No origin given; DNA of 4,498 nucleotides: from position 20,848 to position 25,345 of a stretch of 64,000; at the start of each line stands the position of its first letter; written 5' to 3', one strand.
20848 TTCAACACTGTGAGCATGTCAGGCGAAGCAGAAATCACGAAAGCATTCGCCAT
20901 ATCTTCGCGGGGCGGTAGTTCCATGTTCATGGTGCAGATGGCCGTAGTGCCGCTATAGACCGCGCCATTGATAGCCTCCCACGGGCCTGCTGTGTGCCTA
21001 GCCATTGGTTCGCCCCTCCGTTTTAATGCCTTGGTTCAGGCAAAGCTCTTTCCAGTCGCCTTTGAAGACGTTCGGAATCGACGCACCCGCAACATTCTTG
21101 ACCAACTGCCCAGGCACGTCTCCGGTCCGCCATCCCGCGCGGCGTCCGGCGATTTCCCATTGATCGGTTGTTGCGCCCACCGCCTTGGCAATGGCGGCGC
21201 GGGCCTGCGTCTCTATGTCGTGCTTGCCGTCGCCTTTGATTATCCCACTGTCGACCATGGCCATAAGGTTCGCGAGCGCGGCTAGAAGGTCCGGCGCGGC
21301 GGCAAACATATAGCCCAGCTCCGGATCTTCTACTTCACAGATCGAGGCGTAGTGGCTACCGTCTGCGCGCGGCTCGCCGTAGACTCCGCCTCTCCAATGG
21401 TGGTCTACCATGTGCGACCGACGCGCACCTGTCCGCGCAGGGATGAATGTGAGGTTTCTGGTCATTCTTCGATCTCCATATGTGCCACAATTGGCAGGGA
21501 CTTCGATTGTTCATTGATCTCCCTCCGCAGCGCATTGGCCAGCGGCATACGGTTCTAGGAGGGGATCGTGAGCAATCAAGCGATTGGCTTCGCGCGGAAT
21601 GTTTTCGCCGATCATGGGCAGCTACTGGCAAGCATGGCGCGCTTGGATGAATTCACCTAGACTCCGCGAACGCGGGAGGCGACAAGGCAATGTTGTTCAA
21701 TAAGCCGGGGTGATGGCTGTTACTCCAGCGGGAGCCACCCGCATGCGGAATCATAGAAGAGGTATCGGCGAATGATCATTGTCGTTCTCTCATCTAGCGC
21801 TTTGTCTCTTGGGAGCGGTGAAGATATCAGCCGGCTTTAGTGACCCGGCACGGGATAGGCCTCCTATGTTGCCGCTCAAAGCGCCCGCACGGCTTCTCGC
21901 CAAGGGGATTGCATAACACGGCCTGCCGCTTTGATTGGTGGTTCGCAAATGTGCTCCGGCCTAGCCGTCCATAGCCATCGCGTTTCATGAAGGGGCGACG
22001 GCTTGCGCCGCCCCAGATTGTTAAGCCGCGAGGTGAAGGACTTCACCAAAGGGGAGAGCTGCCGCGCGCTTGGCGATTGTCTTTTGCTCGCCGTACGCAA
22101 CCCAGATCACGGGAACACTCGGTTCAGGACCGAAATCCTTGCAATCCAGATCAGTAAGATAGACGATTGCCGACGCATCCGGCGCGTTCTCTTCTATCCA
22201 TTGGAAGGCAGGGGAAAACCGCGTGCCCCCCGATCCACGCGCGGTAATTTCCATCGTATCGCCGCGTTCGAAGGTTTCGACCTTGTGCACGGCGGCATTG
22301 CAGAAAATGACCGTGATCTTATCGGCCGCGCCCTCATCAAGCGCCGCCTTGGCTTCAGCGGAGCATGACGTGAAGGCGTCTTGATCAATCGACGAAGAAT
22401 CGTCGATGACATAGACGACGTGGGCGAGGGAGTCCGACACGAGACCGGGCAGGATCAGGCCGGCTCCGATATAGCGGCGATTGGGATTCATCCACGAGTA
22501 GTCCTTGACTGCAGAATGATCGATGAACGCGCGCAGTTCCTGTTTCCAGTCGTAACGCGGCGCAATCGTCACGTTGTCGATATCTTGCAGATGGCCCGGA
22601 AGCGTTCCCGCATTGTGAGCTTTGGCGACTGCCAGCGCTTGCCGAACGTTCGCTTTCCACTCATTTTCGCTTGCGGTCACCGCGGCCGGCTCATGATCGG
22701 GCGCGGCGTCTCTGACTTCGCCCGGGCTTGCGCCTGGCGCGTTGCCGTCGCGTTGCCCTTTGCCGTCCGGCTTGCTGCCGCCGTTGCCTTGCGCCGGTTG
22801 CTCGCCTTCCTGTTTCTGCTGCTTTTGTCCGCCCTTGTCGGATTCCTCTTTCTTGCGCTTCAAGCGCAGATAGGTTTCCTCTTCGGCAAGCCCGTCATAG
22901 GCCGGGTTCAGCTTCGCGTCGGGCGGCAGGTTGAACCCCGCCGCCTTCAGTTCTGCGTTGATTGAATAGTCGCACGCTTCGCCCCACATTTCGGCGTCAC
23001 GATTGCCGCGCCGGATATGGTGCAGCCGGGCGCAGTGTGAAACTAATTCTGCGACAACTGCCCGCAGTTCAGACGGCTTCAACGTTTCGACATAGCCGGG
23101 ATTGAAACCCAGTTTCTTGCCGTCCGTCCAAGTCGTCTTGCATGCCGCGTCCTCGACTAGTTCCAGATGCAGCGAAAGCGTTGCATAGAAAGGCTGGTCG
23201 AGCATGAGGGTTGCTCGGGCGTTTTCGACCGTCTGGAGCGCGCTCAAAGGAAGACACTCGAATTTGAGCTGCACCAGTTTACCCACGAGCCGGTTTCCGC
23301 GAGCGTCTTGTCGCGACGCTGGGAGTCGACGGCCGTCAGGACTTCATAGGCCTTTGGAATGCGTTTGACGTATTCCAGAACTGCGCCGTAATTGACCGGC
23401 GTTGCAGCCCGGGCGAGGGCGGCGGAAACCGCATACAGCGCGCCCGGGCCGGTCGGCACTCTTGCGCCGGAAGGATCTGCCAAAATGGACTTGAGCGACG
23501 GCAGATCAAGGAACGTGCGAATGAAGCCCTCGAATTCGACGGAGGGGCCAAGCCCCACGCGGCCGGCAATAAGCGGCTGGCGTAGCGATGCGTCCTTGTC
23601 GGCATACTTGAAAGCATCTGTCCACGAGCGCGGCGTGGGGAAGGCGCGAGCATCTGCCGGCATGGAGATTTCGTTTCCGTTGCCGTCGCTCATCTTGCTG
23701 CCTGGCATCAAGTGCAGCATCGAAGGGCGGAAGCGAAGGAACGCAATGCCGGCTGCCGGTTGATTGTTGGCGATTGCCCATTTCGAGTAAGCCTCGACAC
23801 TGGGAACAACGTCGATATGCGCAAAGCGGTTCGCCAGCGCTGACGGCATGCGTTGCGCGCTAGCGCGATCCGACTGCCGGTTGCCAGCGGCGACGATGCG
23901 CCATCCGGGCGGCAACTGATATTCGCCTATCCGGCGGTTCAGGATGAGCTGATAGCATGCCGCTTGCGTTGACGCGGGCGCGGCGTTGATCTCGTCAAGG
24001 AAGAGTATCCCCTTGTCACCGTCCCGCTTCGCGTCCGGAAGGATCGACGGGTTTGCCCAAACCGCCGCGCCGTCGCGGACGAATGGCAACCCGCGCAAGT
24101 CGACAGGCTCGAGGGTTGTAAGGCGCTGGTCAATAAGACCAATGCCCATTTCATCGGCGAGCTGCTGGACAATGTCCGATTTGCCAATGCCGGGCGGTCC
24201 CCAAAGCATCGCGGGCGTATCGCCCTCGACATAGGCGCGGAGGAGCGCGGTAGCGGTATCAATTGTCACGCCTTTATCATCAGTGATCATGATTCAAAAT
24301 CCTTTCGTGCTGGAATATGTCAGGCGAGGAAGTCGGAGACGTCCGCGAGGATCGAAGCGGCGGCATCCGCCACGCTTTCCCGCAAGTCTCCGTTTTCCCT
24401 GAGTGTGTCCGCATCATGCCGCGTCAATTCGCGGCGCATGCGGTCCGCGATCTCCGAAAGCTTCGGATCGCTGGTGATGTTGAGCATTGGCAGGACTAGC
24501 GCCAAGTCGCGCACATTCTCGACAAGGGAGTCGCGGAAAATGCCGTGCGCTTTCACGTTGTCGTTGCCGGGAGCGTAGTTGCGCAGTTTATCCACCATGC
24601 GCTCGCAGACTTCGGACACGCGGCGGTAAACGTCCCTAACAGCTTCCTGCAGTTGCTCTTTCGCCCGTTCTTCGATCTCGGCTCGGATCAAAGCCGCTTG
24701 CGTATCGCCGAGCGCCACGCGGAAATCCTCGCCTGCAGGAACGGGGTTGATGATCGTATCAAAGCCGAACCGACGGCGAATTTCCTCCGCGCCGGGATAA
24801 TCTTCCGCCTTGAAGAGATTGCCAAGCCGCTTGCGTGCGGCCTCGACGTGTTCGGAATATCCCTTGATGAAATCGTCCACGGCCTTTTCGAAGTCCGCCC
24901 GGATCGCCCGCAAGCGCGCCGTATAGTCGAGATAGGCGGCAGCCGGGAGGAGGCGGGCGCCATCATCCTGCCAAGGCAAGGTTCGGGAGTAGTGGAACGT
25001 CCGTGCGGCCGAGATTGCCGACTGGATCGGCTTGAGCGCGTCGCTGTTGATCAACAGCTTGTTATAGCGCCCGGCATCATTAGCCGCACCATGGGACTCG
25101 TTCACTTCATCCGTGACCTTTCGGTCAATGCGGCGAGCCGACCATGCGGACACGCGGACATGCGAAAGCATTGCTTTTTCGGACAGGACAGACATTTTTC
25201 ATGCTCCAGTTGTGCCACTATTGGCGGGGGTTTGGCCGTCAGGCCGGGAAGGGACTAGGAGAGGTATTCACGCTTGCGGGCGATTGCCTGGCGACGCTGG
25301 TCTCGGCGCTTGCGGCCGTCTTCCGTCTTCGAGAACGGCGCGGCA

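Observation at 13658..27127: Fifteen-copy hairpin+RBS cassette in front of the early genes, with compensatory stem changes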

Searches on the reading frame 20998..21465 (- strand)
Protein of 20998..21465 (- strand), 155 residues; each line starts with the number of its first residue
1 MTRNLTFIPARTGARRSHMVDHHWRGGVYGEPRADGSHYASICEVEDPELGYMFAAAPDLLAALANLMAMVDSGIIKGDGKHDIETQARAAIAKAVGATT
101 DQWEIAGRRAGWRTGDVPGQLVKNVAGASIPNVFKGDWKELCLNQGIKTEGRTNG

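Call 47: search_protein_families(library=pfam, proteins=[window:20998-21465:-], max_evalue=0.05)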
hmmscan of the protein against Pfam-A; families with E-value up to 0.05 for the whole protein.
window:20998-21465:- (155 aa): 0 families

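Call 69: search_protein_families(library=phrogs, proteins=[window:20998-21465:-], max_evalue=0.01)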
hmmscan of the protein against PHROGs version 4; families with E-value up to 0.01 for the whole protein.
window:20998-21465:- (155 aa): 1 family
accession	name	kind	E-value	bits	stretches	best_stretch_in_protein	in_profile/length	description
phrog_1273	-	unknown function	9e-07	30.2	1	39-99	40-101/103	-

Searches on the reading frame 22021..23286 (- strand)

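Call 14: search_protein_families(library=pfam, proteins=[window:22021-23286:-], max_evalue=0.01)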
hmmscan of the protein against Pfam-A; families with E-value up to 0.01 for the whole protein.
window:22021-23286:- (421 aa): 2 families
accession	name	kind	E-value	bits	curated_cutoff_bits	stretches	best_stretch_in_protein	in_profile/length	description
PF13203.12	DUF2201_N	-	1.7e-48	166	23.2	1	19-282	5-270/271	Putative metallopeptidase domain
PF09967.15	DUF2201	-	8.1e-25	87.8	26.4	1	290-419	1-122/123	VWA-like domain (DUF2201)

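Call 15: search_protein_families(library=phrogs, proteins=[window:22021-23286:-], max_evalue=0.001)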
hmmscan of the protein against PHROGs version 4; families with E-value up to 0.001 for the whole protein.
window:22021-23286:- (421 aa): 2 families
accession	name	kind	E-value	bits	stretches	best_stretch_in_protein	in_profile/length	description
phrog_1314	-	DNA, RNA and nucleotide metabolism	5.7e-84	283.5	1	17-419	12-390/394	HNH endonuclease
phrog_30358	-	unknown function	1.9e-13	51.8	1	221-419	7-199/204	-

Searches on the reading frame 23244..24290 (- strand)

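Call 14: search_protein_families(library=pfam, proteins=[window:23244-24290:-], max_evalue=0.01)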
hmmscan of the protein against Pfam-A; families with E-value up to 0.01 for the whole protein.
window:23244-24290:- (348 aa): 7 families
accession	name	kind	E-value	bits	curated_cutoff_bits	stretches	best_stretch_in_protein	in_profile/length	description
PF07728.20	AAA_5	-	1.8e-10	41.4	22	1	28-156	3-139/139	AAA domain (dynein-related subfamily)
PF00004.35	AAA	-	3.9e-07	31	21.2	1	28-159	2-126/131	ATPase family associated with various cellular activities (AAA)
PF20030.5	bpMoxR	-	3.8e-05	23.3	27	1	22-120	29-124/205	MoxR domain in the MoxR-vWA-beta-propeller ternary systems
PF00158.32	Sigma54_activat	-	0.0001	22.5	20.2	1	91-148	92-154/168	Sigma-54 interaction domain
PF07726.17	AAA_3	-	0.00015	22.1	27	1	28-156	3-129/131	ATPase family associated with various cellular activities (AAA)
PF13191.12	AAA_16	-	0.00058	20.8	32.6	1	10-48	9-48/167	AAA ATPase domain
PF12775.13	AAA_7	-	0.0076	16.2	25.8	0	13-48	22-57/181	P-loop containing dynein motor region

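Call 15: search_protein_families(library=phrogs, proteins=[window:23244-24290:-], max_evalue=0.001)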
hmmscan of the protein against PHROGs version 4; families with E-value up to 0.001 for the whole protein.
window:23244-24290:- (348 aa): 6 families
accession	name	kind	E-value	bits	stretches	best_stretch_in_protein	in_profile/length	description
phrog_1297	-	other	1.7e-85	288.1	1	4-346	5-352/356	ATPase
phrog_16335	-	other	2.5e-26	93.5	1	22-162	24-168/267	ATPase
phrog_249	-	moron, auxiliary metabolic gene and host takeover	2.2e-12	48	1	21-157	124-270/380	porphyrin biosynthesis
phrog_21479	-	unknown function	3.8e-09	37.4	1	8-65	10-67/68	-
phrog_16448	-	other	0.00013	21.4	1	14-157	440-586/680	ATPase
phrog_11838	-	DNA, RNA and nucleotide metabolism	0.00016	22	1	18-117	34-123/420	clamp loader of DNA polymerase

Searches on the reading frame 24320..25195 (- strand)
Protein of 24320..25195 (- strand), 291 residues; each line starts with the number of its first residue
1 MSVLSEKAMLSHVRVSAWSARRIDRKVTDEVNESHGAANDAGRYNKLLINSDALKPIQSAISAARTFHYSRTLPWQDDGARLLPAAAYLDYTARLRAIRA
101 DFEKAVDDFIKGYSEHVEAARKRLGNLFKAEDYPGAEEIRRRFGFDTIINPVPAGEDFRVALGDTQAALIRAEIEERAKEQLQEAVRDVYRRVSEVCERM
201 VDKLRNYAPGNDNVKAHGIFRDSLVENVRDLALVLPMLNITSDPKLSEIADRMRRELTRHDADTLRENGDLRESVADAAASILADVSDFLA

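Call 14: search_protein_families(library=pfam, proteins=[window:24320-25195:-], max_evalue=0.01)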
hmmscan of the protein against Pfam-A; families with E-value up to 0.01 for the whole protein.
window:24320-25195:- (291 aa): 2 families
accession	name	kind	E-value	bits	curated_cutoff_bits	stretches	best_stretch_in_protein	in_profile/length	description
PF11348.13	DUF3150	-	2.7e-05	24.1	24.9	1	49-205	46-211/257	Protein of unknown function (DUF3150)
PF07697.16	7TMR-HDED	-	0.0031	18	27.6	1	176-285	25-121/224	7TM-HD extracellular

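Call 15: search_protein_families(library=phrogs, proteins=[window:24320-25195:-], max_evalue=0.001)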
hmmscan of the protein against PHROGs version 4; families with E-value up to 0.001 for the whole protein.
window:24320-25195:- (291 aa): 0 families
